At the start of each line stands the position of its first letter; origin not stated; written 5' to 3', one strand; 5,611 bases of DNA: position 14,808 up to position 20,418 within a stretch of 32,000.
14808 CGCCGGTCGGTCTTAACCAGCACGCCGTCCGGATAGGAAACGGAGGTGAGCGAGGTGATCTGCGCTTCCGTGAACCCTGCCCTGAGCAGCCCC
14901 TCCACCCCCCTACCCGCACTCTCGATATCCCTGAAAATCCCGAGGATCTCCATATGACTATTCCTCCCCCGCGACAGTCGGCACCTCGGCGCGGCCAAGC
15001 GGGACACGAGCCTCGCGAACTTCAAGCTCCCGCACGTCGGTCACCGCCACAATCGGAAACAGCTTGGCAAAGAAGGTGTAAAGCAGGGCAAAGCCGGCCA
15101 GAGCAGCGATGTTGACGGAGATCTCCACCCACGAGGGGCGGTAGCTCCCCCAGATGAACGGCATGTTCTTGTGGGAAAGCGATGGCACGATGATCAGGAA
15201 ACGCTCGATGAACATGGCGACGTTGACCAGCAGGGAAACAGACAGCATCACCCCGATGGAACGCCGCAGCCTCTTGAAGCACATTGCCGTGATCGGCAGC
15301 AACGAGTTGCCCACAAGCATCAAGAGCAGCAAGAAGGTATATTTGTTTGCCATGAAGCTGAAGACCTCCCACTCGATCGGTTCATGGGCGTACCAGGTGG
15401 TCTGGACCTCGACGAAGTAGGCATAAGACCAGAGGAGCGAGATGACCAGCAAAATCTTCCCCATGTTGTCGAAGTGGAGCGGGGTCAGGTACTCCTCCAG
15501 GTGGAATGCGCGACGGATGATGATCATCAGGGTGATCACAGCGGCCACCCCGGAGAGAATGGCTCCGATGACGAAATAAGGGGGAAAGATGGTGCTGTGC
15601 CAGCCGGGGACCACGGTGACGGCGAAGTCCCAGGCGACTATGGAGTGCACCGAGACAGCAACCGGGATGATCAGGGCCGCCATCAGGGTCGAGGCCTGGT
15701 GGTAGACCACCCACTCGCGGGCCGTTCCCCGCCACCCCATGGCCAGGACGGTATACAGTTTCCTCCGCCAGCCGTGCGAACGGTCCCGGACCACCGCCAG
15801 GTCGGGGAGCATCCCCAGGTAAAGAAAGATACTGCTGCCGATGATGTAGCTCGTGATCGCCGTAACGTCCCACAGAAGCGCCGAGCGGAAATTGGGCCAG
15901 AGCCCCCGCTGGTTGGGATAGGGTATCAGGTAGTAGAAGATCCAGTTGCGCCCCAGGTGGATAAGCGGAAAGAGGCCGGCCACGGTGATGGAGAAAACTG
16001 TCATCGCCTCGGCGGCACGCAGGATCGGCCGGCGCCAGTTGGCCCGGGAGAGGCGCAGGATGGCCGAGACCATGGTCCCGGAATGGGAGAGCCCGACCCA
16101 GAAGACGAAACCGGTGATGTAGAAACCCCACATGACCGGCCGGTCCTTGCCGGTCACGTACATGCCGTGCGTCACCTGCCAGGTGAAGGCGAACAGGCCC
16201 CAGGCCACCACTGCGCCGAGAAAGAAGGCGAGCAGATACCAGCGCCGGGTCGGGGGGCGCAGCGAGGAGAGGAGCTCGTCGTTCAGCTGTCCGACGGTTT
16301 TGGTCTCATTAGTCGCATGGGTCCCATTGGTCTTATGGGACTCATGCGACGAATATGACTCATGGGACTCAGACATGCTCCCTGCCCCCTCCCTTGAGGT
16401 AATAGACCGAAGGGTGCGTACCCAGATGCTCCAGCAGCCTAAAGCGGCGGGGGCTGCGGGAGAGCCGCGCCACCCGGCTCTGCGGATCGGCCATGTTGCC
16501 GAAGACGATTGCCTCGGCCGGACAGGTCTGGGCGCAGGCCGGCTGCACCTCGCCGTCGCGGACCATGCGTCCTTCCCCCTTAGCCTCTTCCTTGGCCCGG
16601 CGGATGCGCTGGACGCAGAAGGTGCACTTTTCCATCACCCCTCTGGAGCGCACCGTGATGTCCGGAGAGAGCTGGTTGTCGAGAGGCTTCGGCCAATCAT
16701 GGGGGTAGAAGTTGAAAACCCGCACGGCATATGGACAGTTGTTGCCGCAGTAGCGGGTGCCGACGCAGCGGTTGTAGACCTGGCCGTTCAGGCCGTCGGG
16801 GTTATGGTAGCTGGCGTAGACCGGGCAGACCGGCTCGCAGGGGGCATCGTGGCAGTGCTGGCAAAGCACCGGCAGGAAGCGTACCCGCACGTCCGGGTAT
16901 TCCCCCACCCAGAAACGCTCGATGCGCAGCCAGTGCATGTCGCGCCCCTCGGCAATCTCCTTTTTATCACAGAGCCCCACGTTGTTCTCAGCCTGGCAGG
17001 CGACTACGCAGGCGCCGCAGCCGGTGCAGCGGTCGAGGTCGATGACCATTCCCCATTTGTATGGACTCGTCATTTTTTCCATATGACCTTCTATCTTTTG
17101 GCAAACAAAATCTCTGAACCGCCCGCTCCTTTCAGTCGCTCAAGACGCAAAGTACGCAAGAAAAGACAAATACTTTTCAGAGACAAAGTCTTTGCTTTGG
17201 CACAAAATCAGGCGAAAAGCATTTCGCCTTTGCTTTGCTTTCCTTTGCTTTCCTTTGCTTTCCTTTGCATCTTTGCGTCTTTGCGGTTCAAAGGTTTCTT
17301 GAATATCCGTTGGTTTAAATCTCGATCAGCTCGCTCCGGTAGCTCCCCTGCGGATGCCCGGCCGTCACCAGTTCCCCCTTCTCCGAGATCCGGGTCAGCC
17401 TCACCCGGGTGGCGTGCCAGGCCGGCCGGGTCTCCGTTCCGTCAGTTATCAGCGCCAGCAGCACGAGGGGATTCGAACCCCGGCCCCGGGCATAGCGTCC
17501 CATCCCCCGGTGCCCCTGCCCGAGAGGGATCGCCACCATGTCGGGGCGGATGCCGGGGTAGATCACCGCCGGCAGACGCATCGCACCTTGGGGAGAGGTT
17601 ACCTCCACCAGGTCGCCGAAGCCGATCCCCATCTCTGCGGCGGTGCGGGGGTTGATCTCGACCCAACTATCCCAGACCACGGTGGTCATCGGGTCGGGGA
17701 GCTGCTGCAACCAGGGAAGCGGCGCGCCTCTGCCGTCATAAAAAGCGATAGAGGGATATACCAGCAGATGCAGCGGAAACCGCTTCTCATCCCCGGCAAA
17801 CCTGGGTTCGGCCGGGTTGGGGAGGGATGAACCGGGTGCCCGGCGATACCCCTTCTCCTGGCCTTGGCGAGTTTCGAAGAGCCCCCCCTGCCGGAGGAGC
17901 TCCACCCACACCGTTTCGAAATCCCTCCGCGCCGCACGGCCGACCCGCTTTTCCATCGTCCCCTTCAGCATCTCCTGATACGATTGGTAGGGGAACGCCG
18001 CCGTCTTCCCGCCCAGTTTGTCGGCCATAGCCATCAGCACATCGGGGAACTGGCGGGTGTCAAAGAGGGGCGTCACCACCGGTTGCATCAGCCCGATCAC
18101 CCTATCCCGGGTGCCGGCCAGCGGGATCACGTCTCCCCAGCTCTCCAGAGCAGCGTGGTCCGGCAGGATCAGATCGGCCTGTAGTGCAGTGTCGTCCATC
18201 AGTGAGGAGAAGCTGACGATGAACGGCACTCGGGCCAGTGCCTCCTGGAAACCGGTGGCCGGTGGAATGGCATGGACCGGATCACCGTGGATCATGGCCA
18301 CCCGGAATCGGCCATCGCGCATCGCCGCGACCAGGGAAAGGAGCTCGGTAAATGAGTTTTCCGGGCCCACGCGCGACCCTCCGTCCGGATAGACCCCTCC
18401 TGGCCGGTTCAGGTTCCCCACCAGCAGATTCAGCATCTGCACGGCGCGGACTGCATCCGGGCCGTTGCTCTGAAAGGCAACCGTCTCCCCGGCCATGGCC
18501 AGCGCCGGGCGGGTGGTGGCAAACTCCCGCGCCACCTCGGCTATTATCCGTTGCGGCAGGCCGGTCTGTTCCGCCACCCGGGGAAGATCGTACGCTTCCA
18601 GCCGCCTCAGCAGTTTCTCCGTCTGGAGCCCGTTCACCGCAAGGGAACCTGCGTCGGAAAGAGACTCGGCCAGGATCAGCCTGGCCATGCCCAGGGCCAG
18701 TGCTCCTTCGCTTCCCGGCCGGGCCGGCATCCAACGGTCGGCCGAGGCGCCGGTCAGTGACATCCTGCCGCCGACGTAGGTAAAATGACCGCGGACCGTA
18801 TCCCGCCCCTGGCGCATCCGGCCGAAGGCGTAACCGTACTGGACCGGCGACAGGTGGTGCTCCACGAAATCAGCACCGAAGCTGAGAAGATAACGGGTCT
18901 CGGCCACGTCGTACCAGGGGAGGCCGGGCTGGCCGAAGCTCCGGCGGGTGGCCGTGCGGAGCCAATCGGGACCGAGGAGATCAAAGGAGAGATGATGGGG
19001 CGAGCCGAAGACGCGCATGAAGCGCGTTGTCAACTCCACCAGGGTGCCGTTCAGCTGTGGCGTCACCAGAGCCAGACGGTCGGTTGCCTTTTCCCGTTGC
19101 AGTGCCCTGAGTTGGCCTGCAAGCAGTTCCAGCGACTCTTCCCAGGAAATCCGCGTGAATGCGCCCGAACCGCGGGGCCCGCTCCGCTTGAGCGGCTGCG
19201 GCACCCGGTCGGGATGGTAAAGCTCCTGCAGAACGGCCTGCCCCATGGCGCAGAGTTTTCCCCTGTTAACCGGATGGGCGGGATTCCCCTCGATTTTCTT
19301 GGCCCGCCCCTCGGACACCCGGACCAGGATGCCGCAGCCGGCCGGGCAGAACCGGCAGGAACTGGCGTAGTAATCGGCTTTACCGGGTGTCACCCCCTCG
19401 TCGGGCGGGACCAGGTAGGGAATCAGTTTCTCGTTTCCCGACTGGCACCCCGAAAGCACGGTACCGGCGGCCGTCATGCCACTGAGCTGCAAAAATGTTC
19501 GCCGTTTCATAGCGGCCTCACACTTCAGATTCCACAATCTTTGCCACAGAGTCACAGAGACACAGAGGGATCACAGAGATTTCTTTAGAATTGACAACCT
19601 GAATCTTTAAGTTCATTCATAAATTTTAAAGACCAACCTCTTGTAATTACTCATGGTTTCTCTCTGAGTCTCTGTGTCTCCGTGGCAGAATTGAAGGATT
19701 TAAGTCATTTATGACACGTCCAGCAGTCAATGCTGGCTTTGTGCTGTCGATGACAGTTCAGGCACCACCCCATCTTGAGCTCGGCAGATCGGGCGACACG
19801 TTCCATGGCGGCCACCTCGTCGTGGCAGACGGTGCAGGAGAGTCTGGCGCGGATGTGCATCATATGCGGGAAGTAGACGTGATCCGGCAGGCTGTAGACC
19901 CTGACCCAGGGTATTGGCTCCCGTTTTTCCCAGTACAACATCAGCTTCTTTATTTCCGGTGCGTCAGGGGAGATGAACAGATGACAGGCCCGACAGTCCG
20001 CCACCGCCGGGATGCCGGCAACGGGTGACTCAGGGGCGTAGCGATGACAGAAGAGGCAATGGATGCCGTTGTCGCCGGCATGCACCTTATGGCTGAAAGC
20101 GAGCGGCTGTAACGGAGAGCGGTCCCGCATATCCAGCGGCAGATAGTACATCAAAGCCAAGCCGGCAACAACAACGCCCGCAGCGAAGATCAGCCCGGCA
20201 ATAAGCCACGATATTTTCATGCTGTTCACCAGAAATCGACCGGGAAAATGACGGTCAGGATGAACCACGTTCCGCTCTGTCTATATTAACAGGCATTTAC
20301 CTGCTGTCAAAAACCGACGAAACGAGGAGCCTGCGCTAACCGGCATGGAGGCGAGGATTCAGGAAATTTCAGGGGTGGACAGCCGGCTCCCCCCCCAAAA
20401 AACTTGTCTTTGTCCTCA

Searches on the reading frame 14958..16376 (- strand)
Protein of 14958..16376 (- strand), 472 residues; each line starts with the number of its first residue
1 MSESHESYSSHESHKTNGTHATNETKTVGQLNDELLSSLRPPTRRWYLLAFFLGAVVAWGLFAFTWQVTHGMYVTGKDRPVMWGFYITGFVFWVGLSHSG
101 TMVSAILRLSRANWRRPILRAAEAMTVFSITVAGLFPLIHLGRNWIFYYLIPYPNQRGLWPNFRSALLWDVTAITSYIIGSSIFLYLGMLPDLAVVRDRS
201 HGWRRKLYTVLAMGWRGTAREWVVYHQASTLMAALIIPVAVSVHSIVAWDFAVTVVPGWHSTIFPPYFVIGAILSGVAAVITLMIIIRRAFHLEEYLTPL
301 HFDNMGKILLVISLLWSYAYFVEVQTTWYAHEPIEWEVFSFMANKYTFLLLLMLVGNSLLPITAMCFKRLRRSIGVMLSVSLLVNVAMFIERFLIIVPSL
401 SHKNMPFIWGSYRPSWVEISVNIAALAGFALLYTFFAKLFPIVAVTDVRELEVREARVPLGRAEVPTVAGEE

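Call 7: search_protein_families(library=pfam, proteins=[window:14958-16376:-], max_evalue=0.001)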
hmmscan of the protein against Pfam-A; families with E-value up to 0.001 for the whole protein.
window:14958-16376:- (472 aa): 1 family
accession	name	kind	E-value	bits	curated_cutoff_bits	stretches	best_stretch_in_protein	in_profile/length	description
PF03916.19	NrfD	-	3.8e-27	96.2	25.8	1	74-399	2-308/313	Polysulphide reductase, NrfD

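Call 90: search_protein_families(library=ncbifam, proteins=[window:14958-16376:-], max_evalue=0.00001)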
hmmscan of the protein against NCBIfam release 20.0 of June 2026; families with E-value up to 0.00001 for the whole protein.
window:14958-16376:- (472 aa): 2 families
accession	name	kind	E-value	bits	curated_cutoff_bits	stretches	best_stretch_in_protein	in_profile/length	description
NF045798.1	DsrP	equivalog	4.5e-23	82.2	350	2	43-186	9-141/346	sulfate reduction electron transfer complex DsrMKJOP subunit DsrP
NF041784.1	mnquin_red_QrcD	equivalog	3.1e-06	26.7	570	1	259-442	216-400/408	menaquinone reductase integral membrane subunit QrcD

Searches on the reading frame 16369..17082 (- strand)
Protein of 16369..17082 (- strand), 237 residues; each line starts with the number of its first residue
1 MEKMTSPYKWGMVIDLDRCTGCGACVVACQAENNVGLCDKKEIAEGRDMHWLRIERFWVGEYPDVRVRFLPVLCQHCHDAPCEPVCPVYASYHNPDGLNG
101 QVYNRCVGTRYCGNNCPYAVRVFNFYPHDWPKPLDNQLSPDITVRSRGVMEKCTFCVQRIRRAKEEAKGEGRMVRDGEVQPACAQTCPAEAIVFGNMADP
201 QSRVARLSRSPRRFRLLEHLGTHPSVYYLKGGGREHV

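Call 7: search_protein_families(library=pfam, proteins=[window:16369-17082:-], max_evalue=0.001)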
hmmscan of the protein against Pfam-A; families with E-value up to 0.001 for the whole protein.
window:16369-17082:- (237 aa): 10 families
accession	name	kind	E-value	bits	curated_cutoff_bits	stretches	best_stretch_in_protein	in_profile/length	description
PF12838.12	Fer4_7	-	1.1e-09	39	27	1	18-88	1-50/52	4Fe-4S dicluster domain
PF13247.11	Fer4_11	-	3e-09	37.4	26.2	1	66-124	2-62/100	4Fe-4S dicluster domain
PF13187.11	Fer4_9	-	3.4e-08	33.8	27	1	18-88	1-49/52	4Fe-4S dicluster domain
PF12797.12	Fer4_2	-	1.4e-07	31.5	24.5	1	10-30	1-21/22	4Fe-4S binding domain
PF00037.32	Fer4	-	3.9e-06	26.9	21.1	1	13-30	2-19/24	4Fe-4S binding domain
PF13237.11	Fer4_10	-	1.6e-05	25.2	25.5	1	12-43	2-35/53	4Fe-4S dicluster domain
PF13534.11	Fer4_17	-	2.1e-05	25.4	22.2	0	18-34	1-17/61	4Fe-4S dicluster domain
PF12837.12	Fer4_6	-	0.00014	22.1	25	1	13-29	3-19/24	4Fe-4S binding domain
PF13183.11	Fer4_8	-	0.00035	21.5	27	0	16-88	2-66/68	4Fe-4S dicluster domain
PF25160.1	LdpA_Fe-S-bd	-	0.00068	19.8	27.6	0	16-30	25-39/49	LdpA Fe-S cluster-binding domain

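Call 90: search_protein_families(library=ncbifam, proteins=[window:16369-17082:-], max_evalue=0.00001)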
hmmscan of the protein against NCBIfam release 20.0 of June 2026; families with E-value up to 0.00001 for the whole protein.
window:16369-17082:- (237 aa): 18 families
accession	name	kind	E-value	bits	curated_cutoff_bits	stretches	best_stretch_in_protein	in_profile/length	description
NF041782.1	mnquin_red_QrcC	equivalog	4.3e-77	259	400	1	10-230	1-226/239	menaquinone reductase iron-sulfur cluster-binding subunit QrcC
NF045797.1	DsrO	equivalog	7e-47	159.8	200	1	3-229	37-234/235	sulfate reduction electron transfer complex DsrMKJOP subunit DsrO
NF041715.1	arsenate_red_ArrB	equivalog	4.8e-40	137.6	450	2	9-125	2-108/233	arsenate respiratory reductase iron-sulfur subunit ArrB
TIGR03149.1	cyt_nit_nrfC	equivalog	1.3e-33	116.3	377.6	2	6-125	35-146/225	cytochrome c nitrite reductase Fe-S protein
NF011569.0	PRK14993.1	equivalog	3.7e-27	95.3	416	1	8-124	42-150/244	tetrathionate reductase subunit TtrB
TIGR02951.1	DMSO_dmsB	equivalog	4.6e-20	72.3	214.1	1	10-124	2-115/161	DMSO/selenate family reductase complex B subunit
NF038355.1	FDH3_beta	equivalog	1.3e-18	67.7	240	1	12-198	5-165/180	formate dehydrogenase FDH3 subunit beta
TIGR03478.1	DMSO_red_II_bet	subfamily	1.5e-16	60.3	480.7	1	59-125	116-183/321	DMSO reductase family type II enzyme, iron-sulfur subunit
NF008134.0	PRK10882.1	equivalog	7.5e-15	54.8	263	1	6-201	35-212/329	hydrogenase 2 operon protein HybA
NF045715.1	sulf_resp_HmcB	equivalog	1.1e-12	47.6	420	1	10-212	37-214/307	sulfate respiration complex iron-sulfur protein HmcB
NF042979.1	EthbenzDh_ebdB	equivalog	2.2e-12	46.5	740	1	59-125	138-205/354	ethylbenzene dehydrogenase subunit beta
TIGR01582.1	FDH-beta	equivalog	2.5e-10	39.9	334.7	1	11-121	23-141/283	formate dehydrogenase subunit beta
TIGR01660.1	narH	equivalog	5.3e-10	38.3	524.05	1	46-126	155-236/492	nitrate reductase subunit beta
NF007658.0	PRK10330.1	equivalog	8.1e-09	35.2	260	0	13-120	6-103/181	electron transport protein HydN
NF009408.0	PRK12769.1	equivalog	2.6e-08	32.4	1003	1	14-158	7-126/659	formate-dependent uric acid utilization protein AegA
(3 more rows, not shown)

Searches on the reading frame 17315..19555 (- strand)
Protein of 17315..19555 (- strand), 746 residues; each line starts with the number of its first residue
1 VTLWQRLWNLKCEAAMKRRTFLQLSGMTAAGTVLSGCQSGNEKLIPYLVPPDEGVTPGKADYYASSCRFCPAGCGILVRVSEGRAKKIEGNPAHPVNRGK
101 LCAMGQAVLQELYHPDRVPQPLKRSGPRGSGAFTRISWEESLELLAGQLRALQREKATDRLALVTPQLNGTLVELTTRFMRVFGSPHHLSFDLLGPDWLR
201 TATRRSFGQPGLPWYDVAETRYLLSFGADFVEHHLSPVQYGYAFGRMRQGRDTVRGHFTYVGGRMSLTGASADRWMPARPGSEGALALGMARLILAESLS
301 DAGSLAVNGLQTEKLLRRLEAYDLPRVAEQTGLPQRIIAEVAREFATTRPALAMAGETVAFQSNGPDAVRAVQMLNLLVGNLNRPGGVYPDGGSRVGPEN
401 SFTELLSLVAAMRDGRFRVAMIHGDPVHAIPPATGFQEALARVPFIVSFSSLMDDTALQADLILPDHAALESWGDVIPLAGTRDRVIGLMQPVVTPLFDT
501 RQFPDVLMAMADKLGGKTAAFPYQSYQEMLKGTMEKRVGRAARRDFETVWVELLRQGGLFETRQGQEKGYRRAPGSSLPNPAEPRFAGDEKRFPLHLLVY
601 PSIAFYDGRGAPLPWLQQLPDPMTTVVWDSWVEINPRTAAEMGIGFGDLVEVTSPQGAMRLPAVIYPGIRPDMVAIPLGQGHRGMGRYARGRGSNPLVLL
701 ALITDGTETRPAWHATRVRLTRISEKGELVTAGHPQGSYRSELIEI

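Call 7: search_protein_families(library=pfam, proteins=[window:17315-19555:-], max_evalue=0.001)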
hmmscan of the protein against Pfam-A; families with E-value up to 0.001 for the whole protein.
window:17315-19555:- (746 aa): 3 families
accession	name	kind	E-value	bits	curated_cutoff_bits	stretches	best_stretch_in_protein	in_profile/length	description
PF00384.28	Molybdopterin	-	7.2e-24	84.9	24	1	117-511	1-351/353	Molybdopterin oxidoreductase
PF04879.21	Molybdop_Fe4S4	-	3.3e-16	59.4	22.7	1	63-114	4-55/55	Molybdopterin oxidoreductase Fe4S4 domain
PF01568.27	Molydop_binding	-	1.1e-14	54.8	26.8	1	630-702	30-96/110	Molydopterin dinucleotide binding domain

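Call 90: search_protein_families(library=ncbifam, proteins=[window:17315-19555:-], max_evalue=0.00001)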
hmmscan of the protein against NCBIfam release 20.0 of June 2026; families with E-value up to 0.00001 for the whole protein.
window:17315-19555:- (746 aa): 23 families
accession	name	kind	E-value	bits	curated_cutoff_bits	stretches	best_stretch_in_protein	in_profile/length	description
NF041783.2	mnquin_red_QrcB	equivalog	1.8e-88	297.5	440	1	57-723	47-695/695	menaquinone reductase molybdopterin-binding-like subunit QrcB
NF012032.0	PRK15488.1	equivalog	1.7e-65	221.4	694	3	16-390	3-363/759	thiosulfate reductase PhsA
NF041714.1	arsenate_red_ArrA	equivalog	1.3e-55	188.9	1600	3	16-299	3-286/848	arsenate respiratory reductase molybdopterin-containing subunit ArrA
TIGR02166.1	dmsA_ynfE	subfamily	3.4e-47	161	777.7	2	16-302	1-292/794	DMSO/selenate family reductase complex A subunit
TIGR01591.1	Fdh-alpha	equivalog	2.1e-43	148.4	666.25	2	67-391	3-321/672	formate dehydrogenase subunit alpha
NF047855.1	AssmNtatRedNasC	equivalog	8.7e-38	130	1100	2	61-389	19-343/708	assimilatory nitrate reductase catalytic subunit NasC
NF011567.1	PRK14991.1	equivalog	6.3e-34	116.9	1750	2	630-697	907-974/1022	tetrathionate reductase subunit TtrA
TIGR03479.1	DMSO_red_II_alp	subfamily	9.6e-34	116.6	984.75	2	95-303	98-301/913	molybdopterin-dependent oxidoreductase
NF041884.1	selenate_YnfF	exception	1e-31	109.6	1650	1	17-303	2-293/798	selenate/tellurate reductase subunit YnfF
NF041885.1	selenate_YnfE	exception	1.9e-31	108.7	1675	1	99-303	90-300/805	selenate/tellurate reductase subunit YnfE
NF011566.1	PRK14990.1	exception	3e-26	91.7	1600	1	66-303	62-313/814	dimethylsulfoxide reductase subunit A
TIGR01553.1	formate-DH-alph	equivalog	1e-24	86.4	814.2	1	16-295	2-290/1009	formate dehydrogenase-N subunit alpha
TIGR00509.1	bisC_fam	subfamily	1.2e-18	66.8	1017.55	0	432-549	429-545/772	molybdopterin guanine dinucleotide-containing S/N-oxide reductase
NF010055.0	PRK13532.1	equivalog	5.4e-17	61.3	904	1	55-164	35-147/830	nitrate reductase catalytic subunit NapA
TIGR01706.1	NAPA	equivalog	2.1e-16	59.4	930.55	1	59-165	39-148/830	periplasmic nitrate reductase subunit alpha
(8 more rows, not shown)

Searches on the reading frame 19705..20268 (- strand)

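Call 7: search_protein_families(library=pfam, proteins=[window:19705-20268:-], max_evalue=0.001)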
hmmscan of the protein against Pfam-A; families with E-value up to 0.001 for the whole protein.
window:19705-20268:- (187 aa): 3 families
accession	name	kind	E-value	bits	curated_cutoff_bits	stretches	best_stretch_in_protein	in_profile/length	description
PF14522.11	Cytochrome_C7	-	1.2e-08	35.1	24.8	1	131-187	1-67/67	Cytochrome c7 and related cytochrome c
PF02085.21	Cytochrom_CIII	-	2e-06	28.5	22.9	0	53-100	18-57/101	Class III cytochrome C family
PF14537.11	Cytochrom_c3_2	-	4.7e-05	24.2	25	0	143-186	27-78/79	Cytochrome c3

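Call 90: search_protein_families(library=ncbifam, proteins=[window:19705-20268:-], max_evalue=0.00001)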
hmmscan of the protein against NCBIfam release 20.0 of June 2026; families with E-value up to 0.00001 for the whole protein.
window:19705-20268:- (187 aa): 1 family
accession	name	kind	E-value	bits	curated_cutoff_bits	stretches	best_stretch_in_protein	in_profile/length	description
NF041781.1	mnquin_red_QrcA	equivalog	8.6e-25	87.3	180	1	29-187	5-174/174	menaquinone reductase multiheme cytochrome c subunit QrcA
